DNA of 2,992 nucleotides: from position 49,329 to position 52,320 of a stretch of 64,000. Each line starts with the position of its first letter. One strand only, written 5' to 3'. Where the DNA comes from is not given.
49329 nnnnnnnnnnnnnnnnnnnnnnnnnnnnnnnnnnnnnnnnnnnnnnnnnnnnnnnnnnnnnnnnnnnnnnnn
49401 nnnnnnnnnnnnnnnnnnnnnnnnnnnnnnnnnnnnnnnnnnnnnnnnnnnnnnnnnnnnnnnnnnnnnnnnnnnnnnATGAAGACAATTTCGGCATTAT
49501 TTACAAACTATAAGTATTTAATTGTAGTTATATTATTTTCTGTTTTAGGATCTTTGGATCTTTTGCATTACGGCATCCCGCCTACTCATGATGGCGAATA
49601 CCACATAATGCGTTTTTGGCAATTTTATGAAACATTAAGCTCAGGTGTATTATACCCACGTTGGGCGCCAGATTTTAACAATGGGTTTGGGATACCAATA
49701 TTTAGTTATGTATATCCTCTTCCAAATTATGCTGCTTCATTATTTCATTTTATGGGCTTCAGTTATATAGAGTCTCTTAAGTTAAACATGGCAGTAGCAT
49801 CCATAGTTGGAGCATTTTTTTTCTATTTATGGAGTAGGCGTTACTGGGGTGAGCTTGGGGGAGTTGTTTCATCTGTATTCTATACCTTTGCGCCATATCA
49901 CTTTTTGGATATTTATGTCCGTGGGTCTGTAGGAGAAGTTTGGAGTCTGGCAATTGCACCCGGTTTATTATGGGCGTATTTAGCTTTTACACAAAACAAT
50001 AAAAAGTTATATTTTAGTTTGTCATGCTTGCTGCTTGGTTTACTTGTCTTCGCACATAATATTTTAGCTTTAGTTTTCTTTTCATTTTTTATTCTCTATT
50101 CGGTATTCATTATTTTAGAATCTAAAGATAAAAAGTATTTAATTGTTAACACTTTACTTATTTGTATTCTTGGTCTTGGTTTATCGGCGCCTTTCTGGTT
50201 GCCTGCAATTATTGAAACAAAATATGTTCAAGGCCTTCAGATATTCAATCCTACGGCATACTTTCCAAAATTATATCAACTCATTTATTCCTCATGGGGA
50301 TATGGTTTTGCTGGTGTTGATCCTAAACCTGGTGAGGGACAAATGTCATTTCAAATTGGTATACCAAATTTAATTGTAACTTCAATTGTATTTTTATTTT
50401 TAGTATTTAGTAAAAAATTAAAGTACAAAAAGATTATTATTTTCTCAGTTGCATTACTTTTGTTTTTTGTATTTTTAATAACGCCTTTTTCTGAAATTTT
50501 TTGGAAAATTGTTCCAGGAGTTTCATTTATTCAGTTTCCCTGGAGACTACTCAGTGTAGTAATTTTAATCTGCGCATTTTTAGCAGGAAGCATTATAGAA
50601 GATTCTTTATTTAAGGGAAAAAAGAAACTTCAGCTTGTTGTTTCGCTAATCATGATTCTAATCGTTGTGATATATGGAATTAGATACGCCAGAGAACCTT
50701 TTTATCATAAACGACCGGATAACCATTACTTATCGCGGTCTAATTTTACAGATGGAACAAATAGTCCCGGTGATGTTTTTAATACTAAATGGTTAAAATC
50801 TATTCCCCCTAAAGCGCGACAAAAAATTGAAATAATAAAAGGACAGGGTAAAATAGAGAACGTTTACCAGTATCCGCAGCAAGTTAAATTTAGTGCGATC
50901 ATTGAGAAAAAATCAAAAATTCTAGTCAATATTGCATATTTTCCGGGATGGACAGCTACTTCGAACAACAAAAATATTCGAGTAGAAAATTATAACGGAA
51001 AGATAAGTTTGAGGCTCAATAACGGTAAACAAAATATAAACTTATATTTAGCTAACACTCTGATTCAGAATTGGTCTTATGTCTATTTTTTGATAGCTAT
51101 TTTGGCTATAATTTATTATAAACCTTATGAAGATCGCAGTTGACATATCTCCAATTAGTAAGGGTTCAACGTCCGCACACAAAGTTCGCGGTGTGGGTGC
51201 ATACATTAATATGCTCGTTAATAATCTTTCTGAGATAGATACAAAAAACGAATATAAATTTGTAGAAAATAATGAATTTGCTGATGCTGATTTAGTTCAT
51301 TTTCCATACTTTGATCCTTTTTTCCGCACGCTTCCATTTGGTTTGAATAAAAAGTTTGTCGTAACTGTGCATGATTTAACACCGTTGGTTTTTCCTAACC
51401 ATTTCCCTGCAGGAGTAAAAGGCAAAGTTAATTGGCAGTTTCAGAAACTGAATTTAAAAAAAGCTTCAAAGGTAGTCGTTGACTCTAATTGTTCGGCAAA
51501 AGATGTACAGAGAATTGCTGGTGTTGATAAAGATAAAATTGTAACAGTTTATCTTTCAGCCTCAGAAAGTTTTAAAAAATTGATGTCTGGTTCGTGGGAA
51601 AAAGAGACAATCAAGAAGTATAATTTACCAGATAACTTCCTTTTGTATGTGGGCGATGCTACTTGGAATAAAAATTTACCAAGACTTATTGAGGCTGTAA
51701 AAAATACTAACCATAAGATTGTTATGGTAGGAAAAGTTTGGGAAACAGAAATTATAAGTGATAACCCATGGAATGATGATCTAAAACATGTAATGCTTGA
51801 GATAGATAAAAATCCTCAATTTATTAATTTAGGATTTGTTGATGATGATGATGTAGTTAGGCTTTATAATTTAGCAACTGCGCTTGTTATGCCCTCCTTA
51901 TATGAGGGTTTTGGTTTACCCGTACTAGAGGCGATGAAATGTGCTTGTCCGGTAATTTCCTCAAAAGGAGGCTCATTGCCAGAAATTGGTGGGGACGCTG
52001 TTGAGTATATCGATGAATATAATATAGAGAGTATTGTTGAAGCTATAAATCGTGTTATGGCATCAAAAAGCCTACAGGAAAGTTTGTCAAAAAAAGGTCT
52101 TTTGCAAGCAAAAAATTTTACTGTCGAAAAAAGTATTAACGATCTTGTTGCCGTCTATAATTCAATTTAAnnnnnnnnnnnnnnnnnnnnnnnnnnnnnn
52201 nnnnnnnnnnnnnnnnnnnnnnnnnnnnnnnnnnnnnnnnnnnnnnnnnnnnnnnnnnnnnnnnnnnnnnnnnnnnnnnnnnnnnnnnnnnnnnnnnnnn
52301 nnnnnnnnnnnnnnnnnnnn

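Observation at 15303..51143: Family of four ~510-560-aa YfhO-related membrane proteins with a distinctive N-terminal H-D-(G/D)...H...R...P-(R/V)-(W/V)...N-x-G-(Y/F)-G-x-P motif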

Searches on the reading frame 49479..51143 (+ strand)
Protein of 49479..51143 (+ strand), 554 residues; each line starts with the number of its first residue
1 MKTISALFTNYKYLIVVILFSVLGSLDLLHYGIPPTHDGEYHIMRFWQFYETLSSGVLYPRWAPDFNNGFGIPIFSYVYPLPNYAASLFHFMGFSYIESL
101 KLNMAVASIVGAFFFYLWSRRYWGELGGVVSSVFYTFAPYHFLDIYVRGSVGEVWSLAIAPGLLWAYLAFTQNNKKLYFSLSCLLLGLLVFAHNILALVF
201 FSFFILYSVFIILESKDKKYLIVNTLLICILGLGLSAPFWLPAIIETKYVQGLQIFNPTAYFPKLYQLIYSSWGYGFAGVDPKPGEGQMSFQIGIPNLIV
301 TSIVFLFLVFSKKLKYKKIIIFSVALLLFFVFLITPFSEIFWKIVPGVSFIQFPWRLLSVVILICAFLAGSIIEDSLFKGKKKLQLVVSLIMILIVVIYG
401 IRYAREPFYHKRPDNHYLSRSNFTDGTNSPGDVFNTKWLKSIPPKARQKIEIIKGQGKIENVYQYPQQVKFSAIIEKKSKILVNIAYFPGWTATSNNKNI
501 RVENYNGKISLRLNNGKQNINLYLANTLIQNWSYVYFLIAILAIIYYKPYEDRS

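Call 5: search_protein_families(library=pfam, proteins=[window:49479-51143:+], max_evalue=1)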
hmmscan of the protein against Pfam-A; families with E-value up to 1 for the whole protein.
window:49479-51143:+ (554 aa): 1 family
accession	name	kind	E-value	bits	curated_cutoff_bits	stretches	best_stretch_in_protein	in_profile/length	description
PF10131.15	PTPS_related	-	2.2e-10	40.1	26.4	1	76-402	2-304/621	6-pyruvoyl-tetrahydropterin synthase related domain; membrane protein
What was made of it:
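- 49479..51143 (+): Paralog D (554 aa), PF10131/GT-C. First-loop motif at 49587-49697 (Asp38 at 49590-49592) and YFPGW at 50937-50951. Pfam 40.1 bits (call 5).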

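Call 6: search_protein_families(library=ncbifam, proteins=[window:49479-51143:+], max_evalue=1)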
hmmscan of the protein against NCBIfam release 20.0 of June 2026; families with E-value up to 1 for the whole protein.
window:49479-51143:+ (554 aa): 0 families

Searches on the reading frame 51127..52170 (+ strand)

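Call 20: search_protein_families(library=pfam, proteins=[window:51127-52170:+], max_evalue=0.001)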
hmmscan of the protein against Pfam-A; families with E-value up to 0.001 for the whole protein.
window:51127-52170:+ (347 aa): 6 families
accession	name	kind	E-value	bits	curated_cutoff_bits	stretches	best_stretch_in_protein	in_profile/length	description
PF00534.26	Glycos_transf_1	-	4.4e-32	111.4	26.4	1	163-324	7-169/172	Glycosyl transferases group 1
PF13692.12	Glyco_trans_1_4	-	7.8e-21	75.3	27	1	172-312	4-141/142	Glycosyl transferases group 1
PF13439.12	Glyco_transf_4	-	8e-09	36.2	28.5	1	53-142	72-163/170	Glycosyltransferase Family 4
PF20706.3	GT4-conflict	-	6.5e-06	25.8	26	1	239-280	271-312/385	Family 4 Glycosyltransferase in conflict systems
PF13579.12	Glyco_trans_4_4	-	6e-05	23.9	29.7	1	55-142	73-156/158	Glycosyl transferase 4-like domain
PF13524.12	Glyco_trans_1_2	-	0.00011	22.7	25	1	186-327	4-128/144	Glycosyl transferase-like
